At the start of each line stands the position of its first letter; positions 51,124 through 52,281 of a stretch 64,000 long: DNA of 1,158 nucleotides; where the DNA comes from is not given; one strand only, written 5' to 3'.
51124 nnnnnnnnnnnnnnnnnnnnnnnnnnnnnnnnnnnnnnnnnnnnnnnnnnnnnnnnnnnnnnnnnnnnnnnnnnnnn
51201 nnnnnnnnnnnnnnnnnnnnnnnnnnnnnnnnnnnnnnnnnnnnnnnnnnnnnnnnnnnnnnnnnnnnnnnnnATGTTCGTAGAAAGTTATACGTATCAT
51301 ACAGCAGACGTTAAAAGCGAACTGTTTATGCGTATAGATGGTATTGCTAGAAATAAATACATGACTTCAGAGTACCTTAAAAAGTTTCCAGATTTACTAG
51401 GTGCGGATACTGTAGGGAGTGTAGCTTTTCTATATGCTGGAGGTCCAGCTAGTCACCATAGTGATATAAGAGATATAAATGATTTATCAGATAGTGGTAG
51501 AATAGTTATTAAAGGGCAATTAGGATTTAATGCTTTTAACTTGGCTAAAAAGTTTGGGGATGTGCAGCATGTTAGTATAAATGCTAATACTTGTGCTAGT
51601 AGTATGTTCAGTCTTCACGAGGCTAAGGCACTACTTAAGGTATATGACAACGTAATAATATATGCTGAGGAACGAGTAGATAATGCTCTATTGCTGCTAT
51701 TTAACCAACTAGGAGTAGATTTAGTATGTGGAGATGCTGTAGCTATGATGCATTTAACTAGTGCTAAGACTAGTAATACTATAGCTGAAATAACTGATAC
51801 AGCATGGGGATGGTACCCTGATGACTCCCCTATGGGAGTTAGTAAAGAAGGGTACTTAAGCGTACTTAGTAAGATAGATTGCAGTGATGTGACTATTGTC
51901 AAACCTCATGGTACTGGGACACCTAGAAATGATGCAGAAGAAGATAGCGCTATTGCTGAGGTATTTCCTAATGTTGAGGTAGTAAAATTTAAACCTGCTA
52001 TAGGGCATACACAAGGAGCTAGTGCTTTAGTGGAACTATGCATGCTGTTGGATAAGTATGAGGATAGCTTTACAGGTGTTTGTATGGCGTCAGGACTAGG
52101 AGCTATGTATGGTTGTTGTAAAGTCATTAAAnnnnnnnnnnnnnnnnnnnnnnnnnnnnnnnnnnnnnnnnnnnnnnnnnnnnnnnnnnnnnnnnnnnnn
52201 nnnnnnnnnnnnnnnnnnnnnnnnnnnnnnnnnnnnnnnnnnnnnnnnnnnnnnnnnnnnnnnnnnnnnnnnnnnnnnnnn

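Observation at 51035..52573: Acyl carrier protein plus ketosynthase pair embedded in the virion structural block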

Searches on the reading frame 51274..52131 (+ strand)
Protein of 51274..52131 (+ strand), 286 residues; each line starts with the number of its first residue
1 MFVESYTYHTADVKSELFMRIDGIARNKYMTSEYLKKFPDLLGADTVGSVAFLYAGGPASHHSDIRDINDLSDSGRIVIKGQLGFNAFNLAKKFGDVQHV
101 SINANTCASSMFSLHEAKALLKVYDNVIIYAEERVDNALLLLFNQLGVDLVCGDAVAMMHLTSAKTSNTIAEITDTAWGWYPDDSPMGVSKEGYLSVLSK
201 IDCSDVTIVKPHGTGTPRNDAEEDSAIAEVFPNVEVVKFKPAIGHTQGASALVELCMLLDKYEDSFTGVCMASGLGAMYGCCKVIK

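Call 4: search_protein_families(library=pfam, proteins=[window:51274-52131:+], max_evalue=1)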
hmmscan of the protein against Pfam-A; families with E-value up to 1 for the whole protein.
window:51274-52131:+ (286 aa): 1 family
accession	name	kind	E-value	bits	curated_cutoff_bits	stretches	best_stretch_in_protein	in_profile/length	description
PF02801.28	Ketoacyl-synt_C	-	3.2e-11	43.7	20.8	1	199-257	38-102/119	Beta-ketoacyl synthase, C-terminal domain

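Call 5: search_protein_families(library=phrogs, proteins=[window:51274-52131:+], max_evalue=0.01)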
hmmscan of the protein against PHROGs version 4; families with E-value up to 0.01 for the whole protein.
window:51274-52131:+ (286 aa): 1 family
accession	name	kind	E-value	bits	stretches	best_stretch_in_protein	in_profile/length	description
phrog_35856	-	unknown function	4.4e-09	37.1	1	82-280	108-327/334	-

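Call 6: search_protein_families(library=ncbifam, proteins=[window:51274-52131:+], max_evalue=1)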
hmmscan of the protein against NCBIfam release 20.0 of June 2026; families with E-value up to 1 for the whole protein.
window:51274-52131:+ (286 aa): 16 families
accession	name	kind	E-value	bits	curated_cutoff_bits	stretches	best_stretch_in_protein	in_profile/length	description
NF006618.0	PRK09185.1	subfamily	4e-10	39.3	407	1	200-257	276-334/394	beta-ketoacyl-ACP synthase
NF004618.0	PRK05952.1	equivalog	5e-10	38.8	455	1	199-257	268-327/384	beta-ketoacyl-ACP synthase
NF058662.1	cispenta_AmcF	equivalog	3.3e-09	36.2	325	1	199-259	249-313/369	cispentacin biosynthesis acyltransferase subunit AmcF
NF006587.0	PRK09116.1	equivalog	5e-07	28.8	470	1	199-259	288-349/408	beta-ketoacyl-ACP synthase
TIGR03150.1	fabF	equivalog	1e-06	27.8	493.75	1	199-259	288-352/407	beta-ketoacyl-ACP synthase II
NF005589.0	PRK07314.1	subfamily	1.1e-05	24.5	387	1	200-258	292-354/413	beta-ketoacyl-ACP synthase II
NF004970.0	PRK06333.1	subfamily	9.9e-05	21.4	525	1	200-256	302-361/424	beta-ketoacyl-ACP synthase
NF006274.0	PRK08439.1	equivalog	0.00021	20.2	621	1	203-259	289-349/406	beta-ketoacyl-ACP synthase II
NF005076.0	PRK06501.1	equivalog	0.00033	19.6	629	1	200-257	303-364/425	beta-ketoacyl-ACP synthase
NF041183.1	Pks2_ls1_myc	equivalog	0.0015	15.4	2400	1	199-255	295-354/2086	sulfolipid-1 biosynthesis phthioceranic/hydroxyphthioceranic acid synthase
NF005916.1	PRK07910.1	equivalog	0.002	17.1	560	1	201-259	301-361/418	KasA/KasB family beta-ketoacyl-ACP synthase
NF005935.0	PRK07967.1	equivalog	0.0034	16.3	630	1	198-259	284-346/406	beta-ketoacyl-ACP synthase I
NF005490.0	PRK07103.1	equivalog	0.0058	15.7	445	1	200-256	297-354/414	polyketide beta-ketoacyl:acyl carrier protein synthase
NF053555.1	prodigi_MBC_PigJ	equivalog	0.022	13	900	0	87-131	493-539/759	prodigiosin MBC biosynthesis protein PigJ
NF008619.0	PRK11598.1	equivalog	0.088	11.3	660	1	68-142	368-439/546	phosphoethanolamine transferase EptA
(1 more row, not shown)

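Call 8: search_dna_similar(query=window:51274-52131:+, collection=phages, mode=protein, max_rows=40, max_evalue=0.001)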
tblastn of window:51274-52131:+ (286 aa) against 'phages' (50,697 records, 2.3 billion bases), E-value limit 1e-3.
Records with a match: 1; places in all: 1; records where one place covers at least 80% of the query: 1.
Best place of each record, by identity: <60% 1.
By first word of the organism name: Caudoviricetes 1.
By host as written in the record: - 1.
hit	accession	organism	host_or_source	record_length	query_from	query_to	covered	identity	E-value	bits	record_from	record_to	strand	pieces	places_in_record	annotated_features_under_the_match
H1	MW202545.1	Caudoviricetes sp.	Manatee Spring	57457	2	266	93%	26.5%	2e-15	82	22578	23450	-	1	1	3-oxoacyl-(acyl-carrier-protein) synthase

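Call 9: get_annotated_region(hit=H1, flank=10000)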
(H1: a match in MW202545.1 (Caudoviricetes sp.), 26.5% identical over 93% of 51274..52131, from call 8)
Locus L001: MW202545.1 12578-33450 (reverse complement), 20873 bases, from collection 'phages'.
description: Siphoviridae sp. isolate ctpbd312, complete genome.
organism: Caudoviricetes sp. (NCBI taxid 2832643)
taxonomy: Viruses; Duplodnaviria; Heunggongvirae; Uroviricota; Caudoviricetes
host: -; source: Manatee Spring; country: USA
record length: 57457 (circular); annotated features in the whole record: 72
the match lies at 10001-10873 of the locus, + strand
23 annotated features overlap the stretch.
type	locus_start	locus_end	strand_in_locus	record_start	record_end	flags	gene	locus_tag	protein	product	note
CDS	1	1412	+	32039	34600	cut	-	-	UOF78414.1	phage-related tail fiber protein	-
CDS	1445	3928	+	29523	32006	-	-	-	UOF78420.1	endo n acetylneuraminidase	-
CDS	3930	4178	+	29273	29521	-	-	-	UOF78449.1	hypothetical protein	-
CDS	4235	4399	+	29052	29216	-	-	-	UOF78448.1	hypothetical protein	-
CDS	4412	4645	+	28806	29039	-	-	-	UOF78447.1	heat shock factor binding protein 1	-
CDS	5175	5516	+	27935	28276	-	-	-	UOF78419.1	l alanyl d glutamate peptidase endolysin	-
CDS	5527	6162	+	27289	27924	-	-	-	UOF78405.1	hypothetical protein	-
CDS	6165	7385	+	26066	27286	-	-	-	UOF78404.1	tail protein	-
CDS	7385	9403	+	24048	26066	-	-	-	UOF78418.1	phage stabilization protein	-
CDS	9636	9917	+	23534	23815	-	-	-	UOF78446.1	hypothetical protein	-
CDS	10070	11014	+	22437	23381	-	-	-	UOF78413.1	3-oxoacyl-(acyl-carrier-protein) synthase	-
CDS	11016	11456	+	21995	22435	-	-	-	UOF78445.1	hypothetical protein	-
CDS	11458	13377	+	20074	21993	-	-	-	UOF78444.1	hypothetical protein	-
CDS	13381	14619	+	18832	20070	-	-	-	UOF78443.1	coronavirus S2 glycoprotein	-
CDS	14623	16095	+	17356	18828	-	-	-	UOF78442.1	hypothetical protein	-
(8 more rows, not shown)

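Call 12: find_homologous_proteins(query=window:51274-52131:+, max_evalue=0.001)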
Query window:51274-52131:+ (286 aa): 148 proteins with E <= 0.001 among 1047 candidates; the best 120 are listed.
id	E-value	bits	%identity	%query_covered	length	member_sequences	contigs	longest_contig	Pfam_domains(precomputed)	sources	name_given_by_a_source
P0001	2.8e-189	645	100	100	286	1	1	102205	PF02801.29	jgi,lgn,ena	-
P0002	3.8e-131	454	71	100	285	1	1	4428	PF02801.29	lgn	-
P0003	7.9e-111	388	61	100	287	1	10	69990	PF02801.29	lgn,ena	-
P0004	2.8e-110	386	62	100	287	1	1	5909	PF02801.29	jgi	-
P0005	2.8e-108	379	60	100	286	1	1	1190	PF02801.29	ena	-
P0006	2.8e-87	311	52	99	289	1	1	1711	PF02801.29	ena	-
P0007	9.7e-85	302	77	62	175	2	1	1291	PF02801.29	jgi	jgi:hypothetical protein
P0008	6.6e-78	280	50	99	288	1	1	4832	-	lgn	-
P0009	1.5e-77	279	49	100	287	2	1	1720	PF02801.29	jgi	jgi:hypothetical protein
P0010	2.7e-77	278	47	99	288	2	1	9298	PF02801.29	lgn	-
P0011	4.4e-75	271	47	100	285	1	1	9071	PF02801.29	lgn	-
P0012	1.9e-74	269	48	100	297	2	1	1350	PF02801.29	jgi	-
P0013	5.3e-73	264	48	100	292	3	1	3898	PF02801.29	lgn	-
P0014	7.1e-73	263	48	100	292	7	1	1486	PF02801.29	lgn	-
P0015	2.6e-71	258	48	100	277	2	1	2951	PF02801.29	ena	-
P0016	4.6e-71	257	49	92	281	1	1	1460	PF02801.29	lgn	-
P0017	6.0e-71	257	46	100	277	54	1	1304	PF02801.29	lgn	-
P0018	6.1e-71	257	48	100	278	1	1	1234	PF02801.29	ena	-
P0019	1.4e-70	256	47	100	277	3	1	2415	PF02801.29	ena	-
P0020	1.5e-70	256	48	100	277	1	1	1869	PF02801.29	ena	-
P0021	2.0e-70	255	50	91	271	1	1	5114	PF02801.29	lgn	-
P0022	6.3e-70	254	46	100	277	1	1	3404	PF02801.29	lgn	-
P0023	1.5e-69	252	49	91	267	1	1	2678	PF02801.29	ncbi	-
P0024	1.6e-69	252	46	100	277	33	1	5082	PF02801.29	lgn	-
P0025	1.9e-69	252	47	100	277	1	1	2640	PF02801.29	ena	-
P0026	5.3e-69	251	46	100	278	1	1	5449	PF02801.29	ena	-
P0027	1.1e-68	250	47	100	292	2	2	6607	PF02801.29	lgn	-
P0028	1.5e-68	249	46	100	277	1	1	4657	PF02801.29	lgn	-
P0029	1.9e-68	249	47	100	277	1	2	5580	PF02801.29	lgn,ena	-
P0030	2.3e-68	249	48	92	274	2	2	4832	PF02801.29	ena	-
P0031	2.7e-68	248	46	100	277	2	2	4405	PF02801.29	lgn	-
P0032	5.6e-68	247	46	100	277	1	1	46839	PF02801.29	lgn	-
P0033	6.5e-68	247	47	100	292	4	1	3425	PF02801.29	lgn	-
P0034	1.3e-67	246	48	92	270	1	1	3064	PF02801.29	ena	-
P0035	1.5e-67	246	45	96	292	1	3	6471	PF02801.29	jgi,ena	-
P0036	1.5e-67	246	45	100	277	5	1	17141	PF02801.29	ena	-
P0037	3.3e-67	245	48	92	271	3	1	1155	PF02801.29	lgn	-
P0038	4.4e-67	244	45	100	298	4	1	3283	PF02801.29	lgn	-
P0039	6.1e-67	244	47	100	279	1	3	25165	PF02801.29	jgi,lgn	jgi:3-oxoacyl-[acyl-carrier-protein] synthase III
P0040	8.3e-67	243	45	100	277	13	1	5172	PF02801.29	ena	-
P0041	1.1e-66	243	44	100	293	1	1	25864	PF02801.29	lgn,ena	-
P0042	1.3e-66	243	45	100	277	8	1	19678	PF02801.29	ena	-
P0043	1.8e-66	242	45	99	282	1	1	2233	PF02801.29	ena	-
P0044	2.8e-66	242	46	100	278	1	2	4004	PF02801.29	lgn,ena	-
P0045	2.8e-66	242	45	100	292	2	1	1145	PF08541.17,PF02801.29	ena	-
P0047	9.0e-66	240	45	100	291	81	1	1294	PF02801.29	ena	-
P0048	1.2e-65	240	45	100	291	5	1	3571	PF02801.29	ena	-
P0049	1.8e-65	239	44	100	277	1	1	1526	PF02801.29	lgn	-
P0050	2.3e-65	239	46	93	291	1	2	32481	PF02801.29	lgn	-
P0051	2.6e-65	239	46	100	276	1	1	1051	PF02801.29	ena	-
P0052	3.0e-65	238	44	100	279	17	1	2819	PF02801.29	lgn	-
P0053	3.4e-65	238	44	100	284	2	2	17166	PF02801.29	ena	-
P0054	3.4e-65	238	45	100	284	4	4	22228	PF02801.29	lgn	-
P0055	1.1e-64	237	46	91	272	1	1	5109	PF02801.29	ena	-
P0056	1.4e-64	236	45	100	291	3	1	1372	PF02801.29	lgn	-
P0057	1.9e-64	236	45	100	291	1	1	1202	PF02801.29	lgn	-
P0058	2.1e-64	236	45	100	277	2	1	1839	PF02801.29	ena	-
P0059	2.3e-64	235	47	100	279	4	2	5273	PF02801.29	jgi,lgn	jgi:3-oxoacyl-(acyl-carrier-protein) synthase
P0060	2.4e-64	235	47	100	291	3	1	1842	PF02801.29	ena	-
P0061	2.7e-64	235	44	99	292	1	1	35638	PF02801.29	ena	-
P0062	8.4e-64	234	44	100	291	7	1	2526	PF08541.17,PF02801.29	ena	-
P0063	3.8e-63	231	44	100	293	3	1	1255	PF02801.29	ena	-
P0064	1.2e-62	230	44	100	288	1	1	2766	PF02801.29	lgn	-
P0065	5.5e-60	221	42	100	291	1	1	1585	PF02801.29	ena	-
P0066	3.3e-59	219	43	100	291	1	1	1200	PF02801.29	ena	-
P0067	6.5e-59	218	42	100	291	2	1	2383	PF02801.29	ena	-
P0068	2.6e-57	212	39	100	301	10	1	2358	PF02801.29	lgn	-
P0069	6.4e-57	211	39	100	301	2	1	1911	PF02801.29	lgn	-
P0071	8.2e-56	207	44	90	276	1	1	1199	PF02801.29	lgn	-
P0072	2.7e-53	199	54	66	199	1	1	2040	PF02801.29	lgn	-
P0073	4.4e-53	198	40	100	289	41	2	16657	PF02801.29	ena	-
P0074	2.8e-52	196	50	70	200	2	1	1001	PF02801.29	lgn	-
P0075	6.3e-50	188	40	98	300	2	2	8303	PF02801.29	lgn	-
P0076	9.3e-48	181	40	90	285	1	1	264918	PF02801.29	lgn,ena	-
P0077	7.4e-45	171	36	98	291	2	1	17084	PF02801.29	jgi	-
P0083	6.7e-40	155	39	98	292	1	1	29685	PF02801.29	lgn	-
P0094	1.9e-38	150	34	100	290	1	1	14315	PF02801.29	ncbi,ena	-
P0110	4.6e-37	146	36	100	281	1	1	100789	-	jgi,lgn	jgi:hypothetical protein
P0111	5.5e-37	146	40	90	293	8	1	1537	PF02801.29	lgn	-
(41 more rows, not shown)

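Call 16: find_encoding_contigs(protein=P0001, flank=10000, max_places=3)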
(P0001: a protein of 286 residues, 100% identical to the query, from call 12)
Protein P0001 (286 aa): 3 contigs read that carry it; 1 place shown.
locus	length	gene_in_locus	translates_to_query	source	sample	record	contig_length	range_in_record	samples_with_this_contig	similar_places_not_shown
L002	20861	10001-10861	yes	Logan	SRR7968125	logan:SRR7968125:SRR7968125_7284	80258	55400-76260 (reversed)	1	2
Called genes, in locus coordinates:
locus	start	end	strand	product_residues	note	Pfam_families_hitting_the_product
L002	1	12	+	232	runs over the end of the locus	-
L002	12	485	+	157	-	PF05838:Glyco_hydro_108, PF09374:PG_binding_3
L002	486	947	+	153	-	-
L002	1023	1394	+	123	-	-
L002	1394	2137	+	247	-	-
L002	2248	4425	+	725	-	PF23899:SU10_portal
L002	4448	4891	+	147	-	-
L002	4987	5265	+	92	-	-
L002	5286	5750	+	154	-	-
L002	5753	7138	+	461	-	-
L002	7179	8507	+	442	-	-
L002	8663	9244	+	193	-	-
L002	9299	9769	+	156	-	-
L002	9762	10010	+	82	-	-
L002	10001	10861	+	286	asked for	PF02801:Ketoacyl-synt_C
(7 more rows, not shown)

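Call 19: find_encoding_contigs(protein=P0003, flank=8000, max_places=1)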
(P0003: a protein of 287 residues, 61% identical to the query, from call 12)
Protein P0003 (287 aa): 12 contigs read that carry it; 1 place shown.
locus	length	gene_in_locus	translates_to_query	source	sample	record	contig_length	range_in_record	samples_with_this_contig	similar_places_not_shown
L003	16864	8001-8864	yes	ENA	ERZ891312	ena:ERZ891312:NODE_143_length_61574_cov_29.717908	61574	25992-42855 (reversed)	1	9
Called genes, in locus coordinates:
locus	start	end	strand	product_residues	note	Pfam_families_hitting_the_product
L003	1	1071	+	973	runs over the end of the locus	-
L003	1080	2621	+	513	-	-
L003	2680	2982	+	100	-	-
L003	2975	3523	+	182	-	-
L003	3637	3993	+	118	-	-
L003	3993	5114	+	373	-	-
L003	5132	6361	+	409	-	-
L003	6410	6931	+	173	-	-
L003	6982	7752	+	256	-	-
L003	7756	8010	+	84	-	-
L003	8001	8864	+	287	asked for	PF02801:Ketoacyl-synt_C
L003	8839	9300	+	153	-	-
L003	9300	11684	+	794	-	-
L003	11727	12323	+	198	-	-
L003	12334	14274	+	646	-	-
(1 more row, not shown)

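Call 20: find_encoding_contigs(protein=P0076, flank=8000, max_places=1)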
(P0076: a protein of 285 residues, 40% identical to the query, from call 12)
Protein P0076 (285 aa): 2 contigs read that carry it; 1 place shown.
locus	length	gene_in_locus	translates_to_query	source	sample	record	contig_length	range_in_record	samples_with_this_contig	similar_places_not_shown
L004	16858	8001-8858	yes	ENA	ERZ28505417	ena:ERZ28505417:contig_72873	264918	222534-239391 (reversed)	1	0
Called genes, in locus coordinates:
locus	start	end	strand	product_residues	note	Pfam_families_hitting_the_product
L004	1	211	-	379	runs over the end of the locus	PF00034:Cytochrom_C (weak), PF13442:Cytochrome_CBB3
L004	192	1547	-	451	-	PF00174:Oxidored_molyb, PF03404:Mo-co_dimer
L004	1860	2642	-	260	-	PF05448:AXE1, PF00561:Abhydrolase_1 (weak), PF12146:Hydrolase_4, PF12697:Abhydrolase_6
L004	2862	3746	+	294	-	PF03625:DUF302 (weak)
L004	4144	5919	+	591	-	PF07695:7TMR-DISM_7TM, PF02518:HATPase_c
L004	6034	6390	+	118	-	-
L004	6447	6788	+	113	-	-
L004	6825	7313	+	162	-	-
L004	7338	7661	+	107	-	PF02979:NHase_alpha (weak)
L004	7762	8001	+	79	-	-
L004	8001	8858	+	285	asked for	PF02801:Ketoacyl-synt_C (weak)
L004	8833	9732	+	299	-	PF00583:Acetyltransf_1 (weak)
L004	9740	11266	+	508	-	PF02321:OEP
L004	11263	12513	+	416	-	PF25919:BSH_CusB (weak), PF26002:Beta-barrel_AprE (faint), PF25917:BSH_RND (weak)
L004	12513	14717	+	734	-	PF03412:Peptidase_C39, PF00664:ABC_membrane, PF02463:SMC_N (weak), PF00005:ABC_tran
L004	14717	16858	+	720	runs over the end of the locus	PF00664:ABC_membrane, PF00005:ABC_tran, PF02463:SMC_N (weak)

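Call 21: find_encoding_contigs(protein=P0110, flank=8000, max_places=1)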
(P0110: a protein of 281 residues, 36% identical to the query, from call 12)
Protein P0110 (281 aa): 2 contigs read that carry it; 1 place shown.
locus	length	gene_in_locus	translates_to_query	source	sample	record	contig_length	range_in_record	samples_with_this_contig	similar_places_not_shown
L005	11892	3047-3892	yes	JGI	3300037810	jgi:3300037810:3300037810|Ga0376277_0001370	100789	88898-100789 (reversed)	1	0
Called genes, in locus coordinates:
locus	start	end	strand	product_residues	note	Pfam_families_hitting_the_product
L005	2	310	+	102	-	?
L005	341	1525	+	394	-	-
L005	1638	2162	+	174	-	-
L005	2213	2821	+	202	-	-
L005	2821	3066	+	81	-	-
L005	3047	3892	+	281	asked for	-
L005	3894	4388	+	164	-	-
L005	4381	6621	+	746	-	-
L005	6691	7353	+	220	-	-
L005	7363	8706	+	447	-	-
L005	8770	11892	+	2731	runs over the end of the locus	PF12694:cpYpsA (faint)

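Call 25: find_related_loci(query=A2, collection=viral_contigs, flank=6000)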
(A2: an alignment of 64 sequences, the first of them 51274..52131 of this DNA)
Query A2 (286 aa) in viral_contigs; peptide patterns used: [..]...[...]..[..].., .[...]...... (x = any residue, [..] = any of these).
99 stretches matched a pattern; 52 encode a relative of the query (tblastn E <= 1e-3); 51 distinct loci.
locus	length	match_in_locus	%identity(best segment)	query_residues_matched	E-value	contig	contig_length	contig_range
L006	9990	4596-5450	49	1-286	3e-82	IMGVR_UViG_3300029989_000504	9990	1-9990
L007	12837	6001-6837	47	1-286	7e-73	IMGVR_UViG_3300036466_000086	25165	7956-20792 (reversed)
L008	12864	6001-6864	43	1-286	3e-71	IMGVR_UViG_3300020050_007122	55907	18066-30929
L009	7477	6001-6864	42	1-284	3e-68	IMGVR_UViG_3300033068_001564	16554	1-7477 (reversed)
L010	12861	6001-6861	40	1-284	1e-64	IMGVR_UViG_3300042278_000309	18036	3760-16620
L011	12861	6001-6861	40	1-284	1e-64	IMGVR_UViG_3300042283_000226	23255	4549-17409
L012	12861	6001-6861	40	1-284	1e-64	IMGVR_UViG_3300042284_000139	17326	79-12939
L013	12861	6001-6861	40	1-284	1e-64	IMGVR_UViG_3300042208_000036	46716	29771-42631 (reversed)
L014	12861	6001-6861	40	1-284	4e-62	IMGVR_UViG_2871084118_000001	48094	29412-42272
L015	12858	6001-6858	37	1-284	6e-53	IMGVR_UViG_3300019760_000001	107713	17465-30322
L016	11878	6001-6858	37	1-284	6e-53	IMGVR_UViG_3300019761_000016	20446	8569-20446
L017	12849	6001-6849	37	1-282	9e-52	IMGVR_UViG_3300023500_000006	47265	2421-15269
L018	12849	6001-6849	37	1-282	9e-52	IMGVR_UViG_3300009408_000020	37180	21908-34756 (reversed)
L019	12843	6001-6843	37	1-282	2e-49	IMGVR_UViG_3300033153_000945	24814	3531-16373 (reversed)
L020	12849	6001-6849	36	1-282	1e-49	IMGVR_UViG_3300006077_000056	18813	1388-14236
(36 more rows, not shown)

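Call 27: predict_structure(alignment_id=A2)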
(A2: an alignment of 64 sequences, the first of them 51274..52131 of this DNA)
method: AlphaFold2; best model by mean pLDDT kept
length: 286 residues; sequences in the alignment: 64
mean_pLDDT: 95.4   pTM: 0.93
mean pLDDT of the five models: 95.4, 94.9, 94.8, 94.7, 93.7
residues with pLDDT >= 90: 255; 70-90: 31; 50-70: 0; < 50: 0
segments of 3 or more residues with pLDDT < 50: none
pLDDT, mean of each block of 10 residues (from residue 1): 98 96 95 97 95 92 90 90 95 97 94 98 98 94 88 97 98 98 91 98 98 93 98 97 95 98 96 94 98
secondary structure, 60 per line:
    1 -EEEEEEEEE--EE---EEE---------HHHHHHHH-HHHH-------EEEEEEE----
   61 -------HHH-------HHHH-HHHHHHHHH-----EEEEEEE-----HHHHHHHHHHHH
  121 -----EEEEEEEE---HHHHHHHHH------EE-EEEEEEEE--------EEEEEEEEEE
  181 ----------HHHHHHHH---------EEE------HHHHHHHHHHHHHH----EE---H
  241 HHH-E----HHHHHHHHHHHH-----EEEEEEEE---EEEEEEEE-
elements in order: E2-10 E18-20 H30-37 H39-42 E50-56 H78-81 H83-91 E97-103 H109-120 E126-133 H137-145 E155-162 E171-180 H191-198 E208-210 H217-230 H240-243 H250-261 E267-274 E278-285
